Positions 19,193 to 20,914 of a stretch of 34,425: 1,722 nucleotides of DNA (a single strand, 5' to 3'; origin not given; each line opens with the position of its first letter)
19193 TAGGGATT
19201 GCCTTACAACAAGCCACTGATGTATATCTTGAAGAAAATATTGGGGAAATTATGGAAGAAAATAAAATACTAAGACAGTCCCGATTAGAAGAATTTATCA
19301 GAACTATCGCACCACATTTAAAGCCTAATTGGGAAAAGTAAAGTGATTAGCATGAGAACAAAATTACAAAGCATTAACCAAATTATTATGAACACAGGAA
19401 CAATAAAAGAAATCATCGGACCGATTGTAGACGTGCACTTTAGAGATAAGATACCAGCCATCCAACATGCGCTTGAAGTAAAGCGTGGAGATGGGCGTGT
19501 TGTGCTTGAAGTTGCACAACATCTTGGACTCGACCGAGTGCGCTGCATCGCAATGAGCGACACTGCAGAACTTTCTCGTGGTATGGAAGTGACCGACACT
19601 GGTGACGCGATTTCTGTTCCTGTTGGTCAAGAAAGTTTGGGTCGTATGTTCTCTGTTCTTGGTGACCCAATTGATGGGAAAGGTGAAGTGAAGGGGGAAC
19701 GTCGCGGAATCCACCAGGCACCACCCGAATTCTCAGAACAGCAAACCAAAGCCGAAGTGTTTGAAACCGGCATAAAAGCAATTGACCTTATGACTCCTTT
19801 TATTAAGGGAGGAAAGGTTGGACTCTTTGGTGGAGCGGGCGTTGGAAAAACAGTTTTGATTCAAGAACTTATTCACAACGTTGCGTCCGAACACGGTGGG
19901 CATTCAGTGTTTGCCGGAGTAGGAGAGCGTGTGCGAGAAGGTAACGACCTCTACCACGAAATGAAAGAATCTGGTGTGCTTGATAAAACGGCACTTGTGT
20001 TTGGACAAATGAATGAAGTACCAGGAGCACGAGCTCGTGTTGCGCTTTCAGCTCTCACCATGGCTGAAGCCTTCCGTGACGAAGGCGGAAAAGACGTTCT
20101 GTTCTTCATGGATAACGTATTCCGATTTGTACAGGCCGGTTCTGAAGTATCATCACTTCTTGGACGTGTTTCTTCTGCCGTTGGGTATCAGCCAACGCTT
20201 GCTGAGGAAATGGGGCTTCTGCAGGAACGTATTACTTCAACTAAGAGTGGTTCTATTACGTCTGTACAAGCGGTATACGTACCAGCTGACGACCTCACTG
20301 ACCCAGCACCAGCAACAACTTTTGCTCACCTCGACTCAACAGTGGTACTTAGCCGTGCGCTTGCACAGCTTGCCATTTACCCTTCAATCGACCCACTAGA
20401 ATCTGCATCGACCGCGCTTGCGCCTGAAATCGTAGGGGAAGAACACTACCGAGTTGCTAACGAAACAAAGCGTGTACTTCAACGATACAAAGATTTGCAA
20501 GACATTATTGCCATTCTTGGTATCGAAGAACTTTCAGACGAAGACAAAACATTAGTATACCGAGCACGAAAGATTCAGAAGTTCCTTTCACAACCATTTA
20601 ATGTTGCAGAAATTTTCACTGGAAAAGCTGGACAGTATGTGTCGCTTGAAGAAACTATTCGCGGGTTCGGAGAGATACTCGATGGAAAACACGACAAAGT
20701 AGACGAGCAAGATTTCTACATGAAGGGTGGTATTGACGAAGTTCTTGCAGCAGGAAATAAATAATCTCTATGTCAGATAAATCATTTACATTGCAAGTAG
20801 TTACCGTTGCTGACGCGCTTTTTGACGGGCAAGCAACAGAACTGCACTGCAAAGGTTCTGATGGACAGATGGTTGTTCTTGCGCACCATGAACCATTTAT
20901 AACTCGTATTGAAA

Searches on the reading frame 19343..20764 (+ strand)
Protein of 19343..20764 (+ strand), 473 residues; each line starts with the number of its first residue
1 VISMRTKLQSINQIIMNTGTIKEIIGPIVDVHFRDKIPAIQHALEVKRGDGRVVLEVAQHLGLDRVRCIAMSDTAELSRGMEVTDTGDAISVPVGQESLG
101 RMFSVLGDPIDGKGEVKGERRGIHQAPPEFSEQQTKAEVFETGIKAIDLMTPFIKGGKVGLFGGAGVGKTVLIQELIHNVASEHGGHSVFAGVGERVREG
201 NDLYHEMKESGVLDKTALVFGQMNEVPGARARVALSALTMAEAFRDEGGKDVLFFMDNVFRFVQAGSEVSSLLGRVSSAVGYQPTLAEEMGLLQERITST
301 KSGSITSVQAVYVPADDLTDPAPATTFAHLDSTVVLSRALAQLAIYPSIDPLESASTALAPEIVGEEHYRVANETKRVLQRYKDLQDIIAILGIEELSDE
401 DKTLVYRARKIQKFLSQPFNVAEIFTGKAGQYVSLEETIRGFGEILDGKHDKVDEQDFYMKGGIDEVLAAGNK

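Call 28: find_homologous_proteins(query=window:19343-20764:+, max_evalue=1e-50)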
Query window:19343-20764:+ (473 aa): 8000 proteins with E <= 1e-50 among 8000 candidates; the best 120 are listed.
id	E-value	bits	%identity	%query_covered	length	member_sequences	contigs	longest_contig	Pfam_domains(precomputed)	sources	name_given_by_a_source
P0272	1.1e-275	933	93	96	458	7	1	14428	PF02874.30,PF00006.32,PF22919.2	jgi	-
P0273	7.8e-271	917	92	97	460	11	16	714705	PF02874.30,PF00006.32,PF22919.2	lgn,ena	-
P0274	5.7e-270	914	92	96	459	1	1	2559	PF02874.30,PF00006.32,PF22919.2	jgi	-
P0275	1.8e-268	909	91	97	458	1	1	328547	PF02874.30,PF00006.32,PF22919.2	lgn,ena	-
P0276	3.7e-266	901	91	96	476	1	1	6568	PF02874.30,PF00006.32,PF22919.2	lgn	-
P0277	5.3e-266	901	91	97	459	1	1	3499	PF02874.30,PF00006.32,PF22919.2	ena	-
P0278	5.8e-266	900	91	96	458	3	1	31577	PF02874.30,PF00006.32,PF22919.2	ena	-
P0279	2.0e-264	895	90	97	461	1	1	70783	PF02874.30,PF00006.32,PF22919.2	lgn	-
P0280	1.7e-261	886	89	97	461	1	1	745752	PF02874.30,PF00006.32,PF22919.2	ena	-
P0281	3.3e-259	878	89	96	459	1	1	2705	PF02874.30,PF00006.32,PF22919.2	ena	-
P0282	2.5e-256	869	87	97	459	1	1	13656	PF02874.30,PF00006.32,PF22919.2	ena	-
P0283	1.1e-255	867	87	97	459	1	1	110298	PF02874.30,PF00006.32,PF22919.2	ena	-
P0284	6.2e-255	864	87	96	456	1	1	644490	PF02874.30,PF00006.32,PF22919.2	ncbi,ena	-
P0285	1.3e-253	860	85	97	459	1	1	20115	PF02874.30,PF00006.32,PF22919.2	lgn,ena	-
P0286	6.5e-253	858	85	97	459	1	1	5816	PF02874.30,PF00006.32,PF22919.2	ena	-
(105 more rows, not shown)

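Call 30: find_encoding_contigs(protein=P0273, flank=10000, max_places=3)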
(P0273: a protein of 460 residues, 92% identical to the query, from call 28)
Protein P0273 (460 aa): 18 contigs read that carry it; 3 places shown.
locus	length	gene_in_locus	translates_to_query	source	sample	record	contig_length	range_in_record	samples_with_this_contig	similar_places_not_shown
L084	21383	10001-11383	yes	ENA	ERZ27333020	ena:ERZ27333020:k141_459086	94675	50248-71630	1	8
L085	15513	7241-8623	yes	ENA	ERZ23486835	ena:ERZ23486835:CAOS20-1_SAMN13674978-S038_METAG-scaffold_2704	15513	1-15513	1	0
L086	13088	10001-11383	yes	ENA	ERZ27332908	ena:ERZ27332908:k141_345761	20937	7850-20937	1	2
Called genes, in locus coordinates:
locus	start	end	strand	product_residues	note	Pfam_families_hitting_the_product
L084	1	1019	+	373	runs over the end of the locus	PF00578:AhpC-TSA, PF08534:Redoxin, PF13905:Thioredoxin_8 (weak), PF17991:Thioredoxin_10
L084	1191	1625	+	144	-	PF02077:SURF4 (weak), PF07681:DoxX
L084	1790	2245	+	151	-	PF07098:DUF1360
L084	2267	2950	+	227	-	PF00483:NTP_transferase, PF12804:NTP_transf_3 (weak)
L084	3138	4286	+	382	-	-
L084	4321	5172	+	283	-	PF00119:ATP-synt_A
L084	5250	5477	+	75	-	PF00137:ATP-synt_C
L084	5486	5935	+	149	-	PF00430:ATP-synt_B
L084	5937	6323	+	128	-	PF00213:OSCP (weak)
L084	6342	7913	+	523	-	PF02874:ATP-synt_ab_N, PF00006:ATP-synt_ab, PF00306:ATP-synt_ab_C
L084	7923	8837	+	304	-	PF00231:ATP-synt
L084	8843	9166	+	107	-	-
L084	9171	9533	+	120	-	-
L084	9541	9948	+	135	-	-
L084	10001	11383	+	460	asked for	PF02874:ATP-synt_ab_N, PF00006:ATP-synt_ab, PF22919:ATP-synt_VA_C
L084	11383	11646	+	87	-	PF02823:ATP-synt_DE_N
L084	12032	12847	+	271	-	PF01509:TruB_N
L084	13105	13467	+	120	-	-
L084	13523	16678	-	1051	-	PF00873:ACR_tran, PF02355:SecD_SecF_C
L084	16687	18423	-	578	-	PF25919:BSH_CusB (faint), PF26077:BSH_Fcp1 (faint), PF25917:BSH_RND (weak), PF25881:HH_YBHG (faint)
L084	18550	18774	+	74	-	-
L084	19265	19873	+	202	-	-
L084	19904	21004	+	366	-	PF01926:MMR_HSR1, PF02421:FeoB_N, PF06071:YchF-GTPase_C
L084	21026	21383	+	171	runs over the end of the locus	-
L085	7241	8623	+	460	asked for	PF02874:ATP-synt_ab_N, PF00006:ATP-synt_ab, PF22919:ATP-synt_VA_C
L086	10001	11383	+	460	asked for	PF02874:ATP-synt_ab_N, PF00006:ATP-synt_ab, PF22919:ATP-synt_VA_C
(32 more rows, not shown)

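Call 31: find_encoding_contigs(protein=P0280, flank=10000, max_places=2)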
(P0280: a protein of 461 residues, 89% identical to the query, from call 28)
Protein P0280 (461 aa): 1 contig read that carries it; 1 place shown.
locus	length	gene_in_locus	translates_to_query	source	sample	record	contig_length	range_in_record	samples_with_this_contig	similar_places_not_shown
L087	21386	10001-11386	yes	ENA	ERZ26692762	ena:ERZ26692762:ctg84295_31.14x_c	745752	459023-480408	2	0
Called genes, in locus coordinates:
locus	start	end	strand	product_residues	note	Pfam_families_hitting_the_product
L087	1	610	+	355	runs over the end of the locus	PF03480:DctP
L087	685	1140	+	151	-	PF02077:SURF4 (faint), PF07681:DoxX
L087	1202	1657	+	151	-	PF07098:DUF1360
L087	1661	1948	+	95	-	-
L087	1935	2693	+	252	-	PF00702:Hydrolase (weak)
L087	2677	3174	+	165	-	PF01812:5-FTHF_cyc-lig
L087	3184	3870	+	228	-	PF00483:NTP_transferase, PF12804:NTP_transf_3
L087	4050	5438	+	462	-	-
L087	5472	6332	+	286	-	PF00119:ATP-synt_A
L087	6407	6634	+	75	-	PF00137:ATP-synt_C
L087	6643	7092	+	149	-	PF00430:ATP-synt_B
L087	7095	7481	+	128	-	PF00213:OSCP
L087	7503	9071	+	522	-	PF02874:ATP-synt_ab_N, PF00006:ATP-synt_ab, PF00306:ATP-synt_ab_C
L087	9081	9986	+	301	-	PF00231:ATP-synt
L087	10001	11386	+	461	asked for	PF02874:ATP-synt_ab_N, PF00006:ATP-synt_ab, PF22919:ATP-synt_VA_C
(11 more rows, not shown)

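Call 40: find_encoding_contigs(protein=P0275, flank=10000, max_places=2)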
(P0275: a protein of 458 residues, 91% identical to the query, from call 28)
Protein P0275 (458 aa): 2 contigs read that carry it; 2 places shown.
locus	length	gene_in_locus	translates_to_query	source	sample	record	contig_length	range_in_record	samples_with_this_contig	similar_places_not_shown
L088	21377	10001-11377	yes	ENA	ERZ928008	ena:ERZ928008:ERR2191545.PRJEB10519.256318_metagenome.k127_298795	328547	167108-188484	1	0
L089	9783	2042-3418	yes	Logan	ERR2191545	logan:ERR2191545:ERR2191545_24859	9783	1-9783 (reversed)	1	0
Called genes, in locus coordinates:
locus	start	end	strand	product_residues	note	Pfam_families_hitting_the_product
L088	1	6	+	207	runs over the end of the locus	PF00085:Thioredoxin (weak), PF00578:AhpC-TSA (weak)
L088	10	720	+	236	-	PF02683:DsbD_TM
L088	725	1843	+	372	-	PF00578:AhpC-TSA, PF08534:Redoxin, PF13905:Thioredoxin_8 (weak), PF17991:Thioredoxin_10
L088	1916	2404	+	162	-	PF02077:SURF4 (weak), PF07681:DoxX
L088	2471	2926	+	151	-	PF07098:DUF1360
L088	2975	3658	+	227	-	PF00483:NTP_transferase, PF12804:NTP_transf_3 (weak)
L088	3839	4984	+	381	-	-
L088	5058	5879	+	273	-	PF00119:ATP-synt_A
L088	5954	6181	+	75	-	PF00137:ATP-synt_C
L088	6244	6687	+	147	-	PF00430:ATP-synt_B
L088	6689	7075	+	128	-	PF00213:OSCP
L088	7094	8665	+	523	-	PF02874:ATP-synt_ab_N (weak), PF00006:ATP-synt_ab, PF00306:ATP-synt_ab_C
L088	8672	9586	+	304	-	PF00231:ATP-synt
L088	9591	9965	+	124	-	-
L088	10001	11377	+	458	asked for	PF02874:ATP-synt_ab_N, PF00006:ATP-synt_ab, PF22919:ATP-synt_VA_C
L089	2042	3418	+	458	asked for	PF02874:ATP-synt_ab_N, PF00006:ATP-synt_ab, PF22919:ATP-synt_VA_C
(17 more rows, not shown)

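Call 41: find_encoding_contigs(protein=P0284, flank=10000, max_places=2)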
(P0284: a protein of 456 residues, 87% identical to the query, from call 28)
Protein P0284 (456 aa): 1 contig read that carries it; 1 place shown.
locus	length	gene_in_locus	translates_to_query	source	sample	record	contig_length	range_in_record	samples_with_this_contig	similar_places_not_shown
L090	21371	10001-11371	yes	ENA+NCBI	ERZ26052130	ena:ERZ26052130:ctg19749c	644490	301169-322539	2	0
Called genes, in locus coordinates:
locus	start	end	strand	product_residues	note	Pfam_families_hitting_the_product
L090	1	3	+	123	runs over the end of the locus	PF09946:DUF2178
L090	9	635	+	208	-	PF00085:Thioredoxin, PF00578:AhpC-TSA (weak)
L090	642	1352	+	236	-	PF02683:DsbD_TM, PF13386:DsbD_2 (faint)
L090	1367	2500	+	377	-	PF00578:AhpC-TSA (weak), PF08534:Redoxin, PF13905:Thioredoxin_8, PF17991:Thioredoxin_10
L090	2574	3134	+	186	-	PF02077:SURF4 (weak), PF07681:DoxX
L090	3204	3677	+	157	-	PF07098:DUF1360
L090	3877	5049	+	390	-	PF16656:Pur_ac_phosph_N (weak)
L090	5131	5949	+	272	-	PF00119:ATP-synt_A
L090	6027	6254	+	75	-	PF00137:ATP-synt_C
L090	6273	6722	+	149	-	PF00430:ATP-synt_B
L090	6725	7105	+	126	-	PF00213:OSCP (weak)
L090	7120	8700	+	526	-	PF02874:ATP-synt_ab_N, PF00006:ATP-synt_ab, PF00306:ATP-synt_ab_C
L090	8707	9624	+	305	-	PF00231:ATP-synt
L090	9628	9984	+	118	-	-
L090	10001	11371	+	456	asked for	PF02874:ATP-synt_ab_N, PF00006:ATP-synt_ab, PF22919:ATP-synt_VA_C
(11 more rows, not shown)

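Call 42: find_encoding_contigs(protein=P0279, flank=10000, max_places=2)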
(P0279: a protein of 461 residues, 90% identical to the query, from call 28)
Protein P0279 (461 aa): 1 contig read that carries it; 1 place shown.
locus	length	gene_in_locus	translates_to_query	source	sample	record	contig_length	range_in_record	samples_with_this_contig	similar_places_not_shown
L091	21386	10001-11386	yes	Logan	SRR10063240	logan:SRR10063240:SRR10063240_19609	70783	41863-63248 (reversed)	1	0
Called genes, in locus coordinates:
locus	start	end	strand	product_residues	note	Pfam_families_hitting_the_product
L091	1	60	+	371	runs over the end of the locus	PF00578:AhpC-TSA, PF08534:Redoxin, PF13905:Thioredoxin_8 (faint), PF17991:Thioredoxin_10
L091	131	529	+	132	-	PF02077:SURF4 (weak), PF07681:DoxX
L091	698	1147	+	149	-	PF07098:DUF1360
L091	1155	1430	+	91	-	-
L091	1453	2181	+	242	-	-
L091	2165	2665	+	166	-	PF01812:5-FTHF_cyc-lig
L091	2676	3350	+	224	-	PF00483:NTP_transferase, PF12804:NTP_transf_3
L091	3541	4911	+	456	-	PF14520:HHH_5 (faint)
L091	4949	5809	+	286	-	PF00119:ATP-synt_A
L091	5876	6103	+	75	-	PF00137:ATP-synt_C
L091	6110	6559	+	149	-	PF00430:ATP-synt_B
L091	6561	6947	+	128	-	PF00213:OSCP (weak)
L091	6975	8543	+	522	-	PF02874:ATP-synt_ab_N (weak), PF00006:ATP-synt_ab, PF00306:ATP-synt_ab_C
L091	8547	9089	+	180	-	PF01931:NTPase_I-T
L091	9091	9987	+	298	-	PF00231:ATP-synt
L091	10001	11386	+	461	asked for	PF02874:ATP-synt_ab_N, PF00006:ATP-synt_ab, PF22919:ATP-synt_VA_C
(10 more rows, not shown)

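Call 80: find_encoding_contigs(protein=P0278, flank=10000, max_places=2)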
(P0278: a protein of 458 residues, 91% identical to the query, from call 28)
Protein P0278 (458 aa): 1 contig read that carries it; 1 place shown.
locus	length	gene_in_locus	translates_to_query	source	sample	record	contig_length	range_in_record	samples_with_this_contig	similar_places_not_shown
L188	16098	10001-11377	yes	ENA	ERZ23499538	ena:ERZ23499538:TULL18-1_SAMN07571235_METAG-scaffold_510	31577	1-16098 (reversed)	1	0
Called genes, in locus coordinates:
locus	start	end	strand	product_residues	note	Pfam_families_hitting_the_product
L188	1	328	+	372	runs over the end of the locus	PF00578:AhpC-TSA, PF08534:Redoxin, PF13905:Thioredoxin_8 (faint), PF17991:Thioredoxin_10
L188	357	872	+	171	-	PF02077:SURF4 (weak), PF07681:DoxX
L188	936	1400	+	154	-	PF07098:DUF1360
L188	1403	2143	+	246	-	PF00702:Hydrolase (faint)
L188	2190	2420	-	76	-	-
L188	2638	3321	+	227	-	PF00483:NTP_transferase, PF12804:NTP_transf_3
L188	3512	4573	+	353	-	-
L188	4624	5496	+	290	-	PF00119:ATP-synt_A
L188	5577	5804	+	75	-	PF00137:ATP-synt_C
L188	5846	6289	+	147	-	PF00430:ATP-synt_B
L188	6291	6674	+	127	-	PF00213:OSCP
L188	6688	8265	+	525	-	PF02874:ATP-synt_ab_N, PF00006:ATP-synt_ab, PF00306:ATP-synt_ab_C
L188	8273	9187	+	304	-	PF00231:ATP-synt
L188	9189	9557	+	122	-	-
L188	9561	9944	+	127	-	-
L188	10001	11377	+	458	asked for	PF02874:ATP-synt_ab_N, PF00006:ATP-synt_ab, PF22919:ATP-synt_VA_C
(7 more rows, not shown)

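Call 81: find_encoding_contigs(protein=P0272, flank=10000, max_places=2)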
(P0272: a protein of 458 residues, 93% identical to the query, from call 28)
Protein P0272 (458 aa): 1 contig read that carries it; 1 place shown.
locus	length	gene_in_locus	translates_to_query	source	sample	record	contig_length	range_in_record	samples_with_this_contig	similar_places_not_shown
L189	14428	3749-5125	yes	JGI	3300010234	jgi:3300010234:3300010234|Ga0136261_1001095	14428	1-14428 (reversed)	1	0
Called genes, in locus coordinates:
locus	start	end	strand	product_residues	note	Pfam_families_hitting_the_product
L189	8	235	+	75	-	PF00137:ATP-synt_C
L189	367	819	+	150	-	PF00430:ATP-synt_B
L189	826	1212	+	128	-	PF00213:OSCP (weak)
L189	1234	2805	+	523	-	PF02874:ATP-synt_ab_N (weak), PF00006:ATP-synt_ab, PF00306:ATP-synt_ab_C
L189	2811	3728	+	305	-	PF00231:ATP-synt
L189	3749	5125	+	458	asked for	PF02874:ATP-synt_ab_N, PF00006:ATP-synt_ab, PF22919:ATP-synt_VA_C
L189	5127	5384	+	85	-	PF02823:ATP-synt_DE_N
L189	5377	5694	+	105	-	PF12647:RNHCP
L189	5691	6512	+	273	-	PF01509:TruB_N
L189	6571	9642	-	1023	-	PF00873:ACR_tran, PF03176:MMPL (weak), PF02355:SecD_SecF_C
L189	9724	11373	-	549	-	PF00364:Biotin_lipoyl (faint), PF25917:BSH_RND (weak), PF25881:HH_YBHG (faint)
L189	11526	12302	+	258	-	-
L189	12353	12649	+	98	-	-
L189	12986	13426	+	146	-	PF01467:CTP_transf_like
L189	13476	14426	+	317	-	?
